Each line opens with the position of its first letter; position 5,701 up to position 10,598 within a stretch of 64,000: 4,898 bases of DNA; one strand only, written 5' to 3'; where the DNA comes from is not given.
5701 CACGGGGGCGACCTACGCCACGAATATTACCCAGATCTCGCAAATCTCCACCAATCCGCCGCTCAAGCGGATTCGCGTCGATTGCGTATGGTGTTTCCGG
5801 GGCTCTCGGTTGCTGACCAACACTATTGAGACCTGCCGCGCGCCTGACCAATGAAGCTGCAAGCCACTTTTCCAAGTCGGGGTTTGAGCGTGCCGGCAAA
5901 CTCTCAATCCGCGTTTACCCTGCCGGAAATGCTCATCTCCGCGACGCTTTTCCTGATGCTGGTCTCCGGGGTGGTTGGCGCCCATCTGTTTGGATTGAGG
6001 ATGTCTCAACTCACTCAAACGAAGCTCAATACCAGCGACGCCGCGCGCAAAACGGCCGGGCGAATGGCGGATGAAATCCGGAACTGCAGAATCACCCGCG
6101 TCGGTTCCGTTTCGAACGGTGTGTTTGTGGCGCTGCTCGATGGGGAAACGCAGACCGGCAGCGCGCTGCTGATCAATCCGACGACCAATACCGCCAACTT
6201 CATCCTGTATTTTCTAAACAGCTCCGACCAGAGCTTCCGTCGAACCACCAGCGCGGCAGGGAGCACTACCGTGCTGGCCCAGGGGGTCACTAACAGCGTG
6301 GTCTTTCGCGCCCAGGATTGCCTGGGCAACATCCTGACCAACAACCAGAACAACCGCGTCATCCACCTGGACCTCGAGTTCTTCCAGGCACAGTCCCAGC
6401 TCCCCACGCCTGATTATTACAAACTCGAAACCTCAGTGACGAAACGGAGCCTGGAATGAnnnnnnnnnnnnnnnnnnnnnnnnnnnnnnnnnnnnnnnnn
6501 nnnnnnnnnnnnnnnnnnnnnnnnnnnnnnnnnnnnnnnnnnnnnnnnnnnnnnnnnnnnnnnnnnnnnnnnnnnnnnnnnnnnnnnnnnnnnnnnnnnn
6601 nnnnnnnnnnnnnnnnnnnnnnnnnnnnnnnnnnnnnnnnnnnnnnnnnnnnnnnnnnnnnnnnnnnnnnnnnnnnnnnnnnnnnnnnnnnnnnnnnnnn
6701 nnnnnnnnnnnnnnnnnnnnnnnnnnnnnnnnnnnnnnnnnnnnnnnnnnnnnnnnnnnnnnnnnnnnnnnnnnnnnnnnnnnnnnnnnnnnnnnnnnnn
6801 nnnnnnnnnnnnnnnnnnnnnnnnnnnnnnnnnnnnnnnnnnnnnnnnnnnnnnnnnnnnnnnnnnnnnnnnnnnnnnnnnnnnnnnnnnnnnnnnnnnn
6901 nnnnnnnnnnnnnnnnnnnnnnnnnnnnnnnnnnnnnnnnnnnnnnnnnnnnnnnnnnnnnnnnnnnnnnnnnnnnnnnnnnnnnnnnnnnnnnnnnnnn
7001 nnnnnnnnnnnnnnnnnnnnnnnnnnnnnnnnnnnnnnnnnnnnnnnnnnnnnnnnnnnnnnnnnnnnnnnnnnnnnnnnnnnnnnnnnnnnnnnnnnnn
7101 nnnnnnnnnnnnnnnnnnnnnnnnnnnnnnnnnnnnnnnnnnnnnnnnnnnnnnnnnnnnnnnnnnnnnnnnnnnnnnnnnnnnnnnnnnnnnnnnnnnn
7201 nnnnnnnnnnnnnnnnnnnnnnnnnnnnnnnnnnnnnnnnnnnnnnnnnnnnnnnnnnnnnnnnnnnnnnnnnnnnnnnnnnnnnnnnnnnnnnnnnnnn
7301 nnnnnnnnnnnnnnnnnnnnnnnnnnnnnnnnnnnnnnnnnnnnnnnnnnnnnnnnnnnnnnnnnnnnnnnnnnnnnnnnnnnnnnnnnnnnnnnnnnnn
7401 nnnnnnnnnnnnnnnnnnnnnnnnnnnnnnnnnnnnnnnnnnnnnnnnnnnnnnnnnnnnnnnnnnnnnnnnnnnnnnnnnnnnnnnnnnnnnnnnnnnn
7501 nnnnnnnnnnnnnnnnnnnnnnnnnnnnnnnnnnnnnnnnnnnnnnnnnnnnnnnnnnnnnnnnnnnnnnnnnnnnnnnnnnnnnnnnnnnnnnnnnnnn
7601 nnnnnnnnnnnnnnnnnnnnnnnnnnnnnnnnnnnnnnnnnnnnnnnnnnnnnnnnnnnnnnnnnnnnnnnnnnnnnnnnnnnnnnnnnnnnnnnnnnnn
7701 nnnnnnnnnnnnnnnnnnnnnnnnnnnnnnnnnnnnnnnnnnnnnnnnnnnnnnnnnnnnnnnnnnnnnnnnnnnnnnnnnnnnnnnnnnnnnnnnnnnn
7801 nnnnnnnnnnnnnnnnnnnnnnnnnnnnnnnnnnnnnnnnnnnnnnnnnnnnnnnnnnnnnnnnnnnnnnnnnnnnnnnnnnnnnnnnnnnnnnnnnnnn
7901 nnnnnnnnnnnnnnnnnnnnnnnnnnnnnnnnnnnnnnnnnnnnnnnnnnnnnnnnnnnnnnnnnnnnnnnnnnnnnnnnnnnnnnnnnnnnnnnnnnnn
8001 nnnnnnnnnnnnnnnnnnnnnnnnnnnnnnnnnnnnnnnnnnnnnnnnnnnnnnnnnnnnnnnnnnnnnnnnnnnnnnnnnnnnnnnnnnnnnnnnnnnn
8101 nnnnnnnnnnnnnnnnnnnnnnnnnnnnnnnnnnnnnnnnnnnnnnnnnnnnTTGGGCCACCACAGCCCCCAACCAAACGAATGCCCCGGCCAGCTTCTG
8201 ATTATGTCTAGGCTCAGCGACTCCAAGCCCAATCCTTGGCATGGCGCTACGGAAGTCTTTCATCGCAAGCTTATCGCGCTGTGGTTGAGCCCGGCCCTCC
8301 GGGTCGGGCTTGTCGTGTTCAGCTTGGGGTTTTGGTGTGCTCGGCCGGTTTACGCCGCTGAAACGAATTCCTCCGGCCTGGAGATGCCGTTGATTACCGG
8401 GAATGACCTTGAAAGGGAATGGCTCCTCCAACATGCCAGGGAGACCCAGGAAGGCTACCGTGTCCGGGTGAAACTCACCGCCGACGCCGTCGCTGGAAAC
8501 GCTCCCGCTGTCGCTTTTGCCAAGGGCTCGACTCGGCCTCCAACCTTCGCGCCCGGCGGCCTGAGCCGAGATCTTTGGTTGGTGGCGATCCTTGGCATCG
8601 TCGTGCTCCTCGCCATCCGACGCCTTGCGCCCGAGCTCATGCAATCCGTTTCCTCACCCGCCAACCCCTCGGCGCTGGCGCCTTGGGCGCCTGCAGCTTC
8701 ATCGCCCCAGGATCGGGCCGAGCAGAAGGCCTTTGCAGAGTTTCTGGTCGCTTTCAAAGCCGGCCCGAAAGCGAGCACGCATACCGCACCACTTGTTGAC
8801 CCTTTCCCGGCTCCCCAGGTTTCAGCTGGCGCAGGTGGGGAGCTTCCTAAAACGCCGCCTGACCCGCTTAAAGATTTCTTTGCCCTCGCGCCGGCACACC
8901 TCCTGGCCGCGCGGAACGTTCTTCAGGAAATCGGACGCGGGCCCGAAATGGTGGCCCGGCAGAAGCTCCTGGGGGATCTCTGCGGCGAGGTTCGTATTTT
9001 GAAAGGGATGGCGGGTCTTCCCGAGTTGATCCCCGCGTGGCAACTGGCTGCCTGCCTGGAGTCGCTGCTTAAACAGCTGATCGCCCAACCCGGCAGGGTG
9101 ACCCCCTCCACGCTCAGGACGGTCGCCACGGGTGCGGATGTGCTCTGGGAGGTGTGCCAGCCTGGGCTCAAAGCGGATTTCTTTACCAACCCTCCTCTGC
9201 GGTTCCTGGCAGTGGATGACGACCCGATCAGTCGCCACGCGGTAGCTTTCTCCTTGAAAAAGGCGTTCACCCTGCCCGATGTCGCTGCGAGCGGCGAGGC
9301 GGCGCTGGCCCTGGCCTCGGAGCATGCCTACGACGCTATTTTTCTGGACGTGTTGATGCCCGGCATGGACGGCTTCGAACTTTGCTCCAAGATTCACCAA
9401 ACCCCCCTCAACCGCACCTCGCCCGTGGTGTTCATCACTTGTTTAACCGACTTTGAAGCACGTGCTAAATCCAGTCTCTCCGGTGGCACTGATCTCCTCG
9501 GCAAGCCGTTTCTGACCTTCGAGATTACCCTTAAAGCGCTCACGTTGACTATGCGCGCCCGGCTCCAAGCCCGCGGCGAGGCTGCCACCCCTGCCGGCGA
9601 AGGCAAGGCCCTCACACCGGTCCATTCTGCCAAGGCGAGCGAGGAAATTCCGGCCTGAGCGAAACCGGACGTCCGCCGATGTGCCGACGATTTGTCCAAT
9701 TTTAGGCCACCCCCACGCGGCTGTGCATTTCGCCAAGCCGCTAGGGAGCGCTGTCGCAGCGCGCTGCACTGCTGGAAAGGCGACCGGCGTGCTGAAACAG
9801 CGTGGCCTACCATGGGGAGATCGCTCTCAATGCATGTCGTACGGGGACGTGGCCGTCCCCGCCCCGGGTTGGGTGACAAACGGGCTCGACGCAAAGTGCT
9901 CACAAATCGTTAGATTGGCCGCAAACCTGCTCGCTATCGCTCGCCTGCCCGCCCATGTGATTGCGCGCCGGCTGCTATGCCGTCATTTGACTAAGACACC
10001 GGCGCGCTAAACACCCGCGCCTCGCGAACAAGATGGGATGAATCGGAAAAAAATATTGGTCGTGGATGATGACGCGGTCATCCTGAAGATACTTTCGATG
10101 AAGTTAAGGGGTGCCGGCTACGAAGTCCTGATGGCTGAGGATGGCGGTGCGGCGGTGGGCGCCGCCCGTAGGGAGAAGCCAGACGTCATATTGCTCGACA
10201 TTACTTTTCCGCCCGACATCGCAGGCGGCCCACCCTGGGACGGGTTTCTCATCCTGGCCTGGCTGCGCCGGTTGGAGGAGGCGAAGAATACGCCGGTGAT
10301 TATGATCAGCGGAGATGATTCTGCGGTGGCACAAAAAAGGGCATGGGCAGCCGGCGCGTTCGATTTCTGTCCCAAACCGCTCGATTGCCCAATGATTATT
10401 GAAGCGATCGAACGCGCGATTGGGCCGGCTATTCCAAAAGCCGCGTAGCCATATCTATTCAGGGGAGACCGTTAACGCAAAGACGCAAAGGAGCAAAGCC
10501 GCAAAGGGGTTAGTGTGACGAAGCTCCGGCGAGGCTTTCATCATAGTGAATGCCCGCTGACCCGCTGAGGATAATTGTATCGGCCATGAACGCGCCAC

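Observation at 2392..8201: Two mirror-image minor-pilin modules (pseudopilin, pseudopilin, PilX-like) transcribed divergently from one shared region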

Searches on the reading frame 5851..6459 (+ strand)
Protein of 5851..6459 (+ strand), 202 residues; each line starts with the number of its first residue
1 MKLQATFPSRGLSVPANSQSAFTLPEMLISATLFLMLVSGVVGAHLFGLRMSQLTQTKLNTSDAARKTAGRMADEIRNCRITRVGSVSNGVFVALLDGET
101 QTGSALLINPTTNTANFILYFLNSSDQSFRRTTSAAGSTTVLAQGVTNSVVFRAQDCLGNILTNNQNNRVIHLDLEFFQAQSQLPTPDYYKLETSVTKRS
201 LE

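Call 3: search_protein_families(library=ncbifam, proteins=[window:5851-6459:+], max_evalue=0.01)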
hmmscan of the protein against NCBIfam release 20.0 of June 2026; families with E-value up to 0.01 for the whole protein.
window:5851-6459:+ (202 aa): 1 family
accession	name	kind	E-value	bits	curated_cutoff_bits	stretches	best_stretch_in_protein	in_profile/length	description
TIGR02532.1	IV_pilin_GFxxxE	domain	0.0057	16.5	16.3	1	19-41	1-23/24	prepilin-type N-terminal cleavage/methylation domain-containing protein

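Call 4: search_protein_families(library=pfam, proteins=[window:5851-6459:+], max_evalue=0.01)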
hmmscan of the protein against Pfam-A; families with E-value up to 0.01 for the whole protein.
window:5851-6459:+ (202 aa): 1 family
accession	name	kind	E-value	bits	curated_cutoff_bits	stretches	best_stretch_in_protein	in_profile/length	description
PF07963.17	N_methyl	-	0.00034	20.5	21.2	1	17-41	2-26/27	Prokaryotic N-terminal methylation motif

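Call 37: search_solved_structures(query=A4, max_evalue=1)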
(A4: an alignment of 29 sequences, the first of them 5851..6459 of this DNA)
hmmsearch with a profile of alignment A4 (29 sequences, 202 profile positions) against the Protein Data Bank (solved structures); distinct sequences matched with E-value up to 1: 2.
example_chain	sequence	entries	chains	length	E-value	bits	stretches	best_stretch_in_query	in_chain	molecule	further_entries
2r76_A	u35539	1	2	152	0.27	13.7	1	53-123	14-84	Rare lipoprotein B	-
5l9s_A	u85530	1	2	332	0.41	13.1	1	83-127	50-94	ABC transporter, substrate binding protein (Mannopine)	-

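Call 53: find_homologous_proteins(query=window:5851-6459:+, max_evalue=0.001)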
Query window:5851-6459:+ (202 aa): 510 proteins with E <= 0.001 among 705 candidates; the best 120 are listed.
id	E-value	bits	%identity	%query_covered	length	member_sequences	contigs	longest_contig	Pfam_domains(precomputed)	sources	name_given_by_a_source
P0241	2.6e-123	426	100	100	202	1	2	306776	-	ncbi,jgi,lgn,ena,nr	ncbi:MAG TPA: hypothetical protein VNZ64_20525 [Candidatus Acidoferrum sp.]|jgi:hypothetical protein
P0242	6.7e-116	402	95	100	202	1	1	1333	-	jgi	jgi:type II secretory pathway pseudopilin PulG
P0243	2.7e-100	351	84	100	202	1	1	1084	-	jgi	jgi:prepilin-type N-terminal cleavage/methylation domain-containing protein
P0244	6.7e-91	321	75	100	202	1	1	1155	-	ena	-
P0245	2.1e-83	296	69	100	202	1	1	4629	-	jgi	jgi:prepilin-type N-terminal cleavage/methylation domain-containing protein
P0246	3.2e-80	286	67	100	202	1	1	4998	-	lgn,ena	-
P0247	7.7e-80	285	66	100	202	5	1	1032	-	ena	-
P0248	2.6e-79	283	70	90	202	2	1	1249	-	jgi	jgi:type II secretory pathway pseudopilin PulG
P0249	5.1e-79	282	67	100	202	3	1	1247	-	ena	-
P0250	2.7e-77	276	65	97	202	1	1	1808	-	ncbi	ncbi:MAG: PulJ/GspJ family protein [Candidatus Dormibacteraceae bacterium]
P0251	5.7e-77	275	65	97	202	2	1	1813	-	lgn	-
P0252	6.0e-77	275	64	96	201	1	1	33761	-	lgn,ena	-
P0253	6.6e-77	275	68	94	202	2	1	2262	-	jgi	jgi:prepilin-type N-terminal cleavage/methylation domain-containing protein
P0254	8.9e-77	275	66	100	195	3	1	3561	-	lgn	-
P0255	9.8e-77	275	66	100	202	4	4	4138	-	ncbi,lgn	-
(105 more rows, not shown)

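Call 65: predict_structure(alignment_id=A8)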
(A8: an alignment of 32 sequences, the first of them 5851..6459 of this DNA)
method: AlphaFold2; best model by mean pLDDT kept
length: 202 residues; sequences in the alignment: 32
mean_pLDDT: 78.2   pTM: 0.65
mean pLDDT of the five models: 78.2, 75.9, 73.7, 73.5, 73.4
residues with pLDDT >= 90: 24; 70-90: 133; 50-70: 27; < 50: 18
segments of 3 or more residues with pLDDT < 50: 1-15
pLDDT, mean of each block of 10 residues (from residue 1): 42 48 83 95 92 83 84 86 74 64 82 85 86 84 85 81 69 87 79 81 51
secondary structure, 60 per line:
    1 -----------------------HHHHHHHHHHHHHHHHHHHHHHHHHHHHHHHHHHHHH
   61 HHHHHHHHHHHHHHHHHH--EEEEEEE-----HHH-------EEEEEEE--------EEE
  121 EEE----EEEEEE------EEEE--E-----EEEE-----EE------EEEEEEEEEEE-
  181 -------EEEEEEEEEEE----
elements in order: H24-78 E81-87 E103-109 E118-123 E128-133 E140-143 E152-155 E169-179 E188-198

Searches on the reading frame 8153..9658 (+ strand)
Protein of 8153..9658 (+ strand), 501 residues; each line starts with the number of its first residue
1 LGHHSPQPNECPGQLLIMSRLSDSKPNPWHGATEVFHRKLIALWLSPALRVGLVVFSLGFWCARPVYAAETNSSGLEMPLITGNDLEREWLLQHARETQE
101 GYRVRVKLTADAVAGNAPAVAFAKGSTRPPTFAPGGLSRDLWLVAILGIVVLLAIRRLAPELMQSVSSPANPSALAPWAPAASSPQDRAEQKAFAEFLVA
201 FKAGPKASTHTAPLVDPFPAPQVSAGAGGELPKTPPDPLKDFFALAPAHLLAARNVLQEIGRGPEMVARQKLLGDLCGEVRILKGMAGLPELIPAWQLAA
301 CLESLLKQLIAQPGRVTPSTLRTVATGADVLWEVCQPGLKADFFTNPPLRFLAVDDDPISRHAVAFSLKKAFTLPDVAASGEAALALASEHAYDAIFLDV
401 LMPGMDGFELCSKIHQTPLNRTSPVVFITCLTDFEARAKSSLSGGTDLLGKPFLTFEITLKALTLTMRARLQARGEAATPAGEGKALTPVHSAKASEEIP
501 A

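Call 3: search_protein_families(library=ncbifam, proteins=[window:8153-9658:+], max_evalue=0.01)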
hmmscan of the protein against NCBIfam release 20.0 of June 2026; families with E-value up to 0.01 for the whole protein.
window:8153-9658:+ (501 aa): 76 families (the best 25 are shown)
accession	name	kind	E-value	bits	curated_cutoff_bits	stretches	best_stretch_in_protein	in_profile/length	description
NF007135.0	PRK09581.1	equivalog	2.5e-19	69.4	474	1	352-459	6-113/457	PleD family two-component system response regulator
NF008318.0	PRK11107.1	equivalog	2.2e-16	59.1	890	1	346-462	665-779/920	two-component sensor histidine kinase BarA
NF053854.1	RespRegPhoBBctds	equivalog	1.4e-13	50.7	270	1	352-473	2-122/225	two-component system response regulator PhoB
TIGR01387.1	cztR_silR_copR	subfamily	7.9e-13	48.5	279.2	1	352-468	2-116/218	heavy metal response regulator transcription factor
NF045944.1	ResRegRpaBCyano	equivalog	1.3e-12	47.6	330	1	352-469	1-115/229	response regulator transcription factor RpaB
NF045991.1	RespRegCtrARhodob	equivalog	7.2e-12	45.5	350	1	349-462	1-112/224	response regulator transcription factor CtrA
TIGR02154.1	PhoB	equivalog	8e-12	44.9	296.2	1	350-471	4-125/226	phosphate regulon transcriptional regulator PhoB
NF041733.1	resp_reg_CseB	equivalog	9.7e-12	44.7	350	1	351-478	3-127/228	two-component system response regulator CseB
NF040689.1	MtrAB_MtrA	equivalog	1e-11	44.6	300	1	352-474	2-116/219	MtrAB system response regulator MtrA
NF052573.1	HisKinEspAMyxo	equivalog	2e-11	42.7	1400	1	311-445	597-728/755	serine histidine kinase EspA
TIGR01818.1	ntrC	equivalog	2.3e-11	43.2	558.6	1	352-485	2-129/463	nitrogen regulation protein NR(I)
NF051850.1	RespRegRprY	equivalog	1.2e-10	41.2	370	1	351-468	8-122/234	response regulator transcription factor RprY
NF006900.1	PRK09390.1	equivalog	1.3e-10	41.1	255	1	353-464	9-117/203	response regulator FixJ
NF008296.0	PRK11083.1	equivalog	1.4e-10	41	273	1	351-479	6-131/228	two-component system response regulator CreB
NF008567.0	PRK11517.1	equivalog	1.4e-10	41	353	1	351-458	3-107/223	response regulator transcription factor HprR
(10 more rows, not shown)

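Call 4: search_protein_families(library=pfam, proteins=[window:8153-9658:+], max_evalue=0.01)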
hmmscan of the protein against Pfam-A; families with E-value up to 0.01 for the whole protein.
window:8153-9658:+ (501 aa): 1 family
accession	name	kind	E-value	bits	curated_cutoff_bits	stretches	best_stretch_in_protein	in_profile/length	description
PF00072.30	Response_reg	-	9.9e-18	64.8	30.2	1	352-457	2-105/111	Response regulator receiver domain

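Call 47: search_protein_families(library=pfam, proteins=[window:8204-9658:+], max_evalue=0.01)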
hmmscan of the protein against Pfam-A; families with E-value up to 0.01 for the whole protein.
window:8204-9658:+ (484 aa): 1 family
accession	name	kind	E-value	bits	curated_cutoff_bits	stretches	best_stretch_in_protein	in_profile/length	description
PF00072.30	Response_reg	-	9.3e-18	64.9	30.2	1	335-440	2-105/111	Response regulator receiver domain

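Call 71: search_solved_structures(query=A7, max_evalue=0.01)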
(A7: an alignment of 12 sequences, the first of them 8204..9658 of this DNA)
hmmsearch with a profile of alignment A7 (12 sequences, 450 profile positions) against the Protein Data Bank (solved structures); distinct sequences matched with E-value up to 0.01: 249 (the best 60 are shown).
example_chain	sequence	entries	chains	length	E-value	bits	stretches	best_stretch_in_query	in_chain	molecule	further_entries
9g85_A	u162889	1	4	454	3.7e-22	82.5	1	301-403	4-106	Response regulator PleD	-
2wb4_A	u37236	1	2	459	3.8e-22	82.5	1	301-403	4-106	DIGUANYLATE CYCLASE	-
9g86_A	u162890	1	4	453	4.1e-22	82.4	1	301-403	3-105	Response regulator PleD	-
1w25_A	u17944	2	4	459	4.3e-22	82.3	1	301-403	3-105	STALKED-CELL DIFFERENTIATION CONTROLLING PROTEIN | RESPONSE REGULATOR PLED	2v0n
4h60_A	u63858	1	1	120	3.8e-20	75.9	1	301-404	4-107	Chemotaxis protein CheY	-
4hnr_A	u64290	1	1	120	3.9e-20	75.8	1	301-404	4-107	Chemotaxis protein CheY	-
3t6k_A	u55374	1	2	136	2.2e-18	70.1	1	299-405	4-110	Response regulator receiver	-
3nnn_A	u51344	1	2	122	2.5e-16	63.3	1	300-404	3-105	DNA BINDING RESPONSE REGULATOR D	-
6is3_C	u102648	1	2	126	3.7e-16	62.7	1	301-404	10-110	Response regulator ArlR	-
6is1_A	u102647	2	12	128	3.9e-16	62.7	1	301-404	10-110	Response regulator ArlR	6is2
1kgs_A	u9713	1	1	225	1.3e-15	61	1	300-404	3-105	DNA BINDING RESPONSE REGULATOR D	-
9xzo_A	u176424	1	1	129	2.4e-15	60.1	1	301-404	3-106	De novo protein M1X0B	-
7c1j_A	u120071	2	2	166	1.6e-14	57.4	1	301-406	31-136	Histidine kinase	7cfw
9ji3_J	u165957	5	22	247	4.3e-14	55.9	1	296-409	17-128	DNA-binding response regulator | Possible two component system response transcriptional positive regulator PhoP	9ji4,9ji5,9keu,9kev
3r0j_A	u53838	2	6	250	4.4e-14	55.9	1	296-409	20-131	POSSIBLE TWO COMPONENT SYSTEM RESPONSE TRANSCRIPTIONAL POSITIVE REGULATOR PHOP | Response regulator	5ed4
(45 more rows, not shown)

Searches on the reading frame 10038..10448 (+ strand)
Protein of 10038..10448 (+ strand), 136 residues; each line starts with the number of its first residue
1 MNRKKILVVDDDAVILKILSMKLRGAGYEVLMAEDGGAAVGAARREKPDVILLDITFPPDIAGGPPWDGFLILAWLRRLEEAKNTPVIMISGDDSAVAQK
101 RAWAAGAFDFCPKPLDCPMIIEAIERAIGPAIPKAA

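Call 3: search_protein_families(library=ncbifam, proteins=[window:10038-10448:+], max_evalue=0.01)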
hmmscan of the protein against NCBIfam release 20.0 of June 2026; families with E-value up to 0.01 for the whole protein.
window:10038-10448:+ (136 aa): 87 families (the best 25 are shown)
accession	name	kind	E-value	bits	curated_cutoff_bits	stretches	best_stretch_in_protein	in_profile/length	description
NF045717.1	DVU0259_DivK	exception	2.3e-17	63.2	160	1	3-129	2-117/117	DVU0259 family response regulator domain-containing protein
TIGR02915.1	PEP_resp_reg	equivalog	2.5e-17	62.9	502.6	1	6-128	1-117/445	PEP-CTERM-box response regulator transcription factor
NF041733.1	resp_reg_CseB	equivalog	3.5e-17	62.6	350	1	5-124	2-111/228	two-component system response regulator CseB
NF007135.0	PRK09581.1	equivalog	5.7e-17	61.7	474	1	5-117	4-109/457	PleD family two-component system response regulator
NF040534.1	resp_reg_YycF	equivalog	6.9e-16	58.2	340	1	4-121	1-108/231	response regulator YycF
NF045944.1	ResRegRpaBCyano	equivalog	1e-15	57.8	330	1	7-116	1-100/229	response regulator transcription factor RpaB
NF051870.1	NAssimRespRegNtrX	equivalog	1.9e-15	56.7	600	1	5-128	3-119/452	nitrogen assimilation response regulator NtrX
TIGR01818.1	ntrC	equivalog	4.6e-15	55.4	558.6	1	6-130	1-116/463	nitrogen regulation protein NR(I)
NF040689.1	MtrAB_MtrA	equivalog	8.4e-15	54.7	300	1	6-124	1-109/219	MtrAB system response regulator MtrA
TIGR02154.1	PhoB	equivalog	1.3e-14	54.1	296.2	1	4-125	3-117/226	phosphate regulon transcriptional regulator PhoB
NF008176.1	PRK10923.1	equivalog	8.7e-14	50.9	620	1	1-129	1-120/469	nitrogen regulation protein NR(I)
NF008469.0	PRK11361.1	equivalog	1.4e-13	50.4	714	1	3-128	4-120/461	acetoacetate metabolism transcriptional regulator AtoC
NF011695.0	PRK15115.1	equivalog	4.2e-13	48.9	763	1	4-133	7-127/445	two-component system response regulator GlrR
NF007005.1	PRK09468.1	equivalog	2.1e-12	47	331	1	3-121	3-112/237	osmolarity response regulator transcription factor OmpR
NF001965.0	PRK00742.1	subfamily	2.7e-12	46.5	293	1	3-115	3-109/357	chemotaxis-specific protein-glutamate methyltransferase CheB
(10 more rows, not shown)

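Call 4: search_protein_families(library=pfam, proteins=[window:10038-10448:+], max_evalue=0.01)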
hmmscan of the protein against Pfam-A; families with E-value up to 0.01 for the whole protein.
window:10038-10448:+ (136 aa): 1 family
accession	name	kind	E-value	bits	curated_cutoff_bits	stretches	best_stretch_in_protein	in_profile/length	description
PF00072.30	Response_reg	-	2.9e-20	72.9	30.2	1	6-125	1-111/111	Response regulator receiver domain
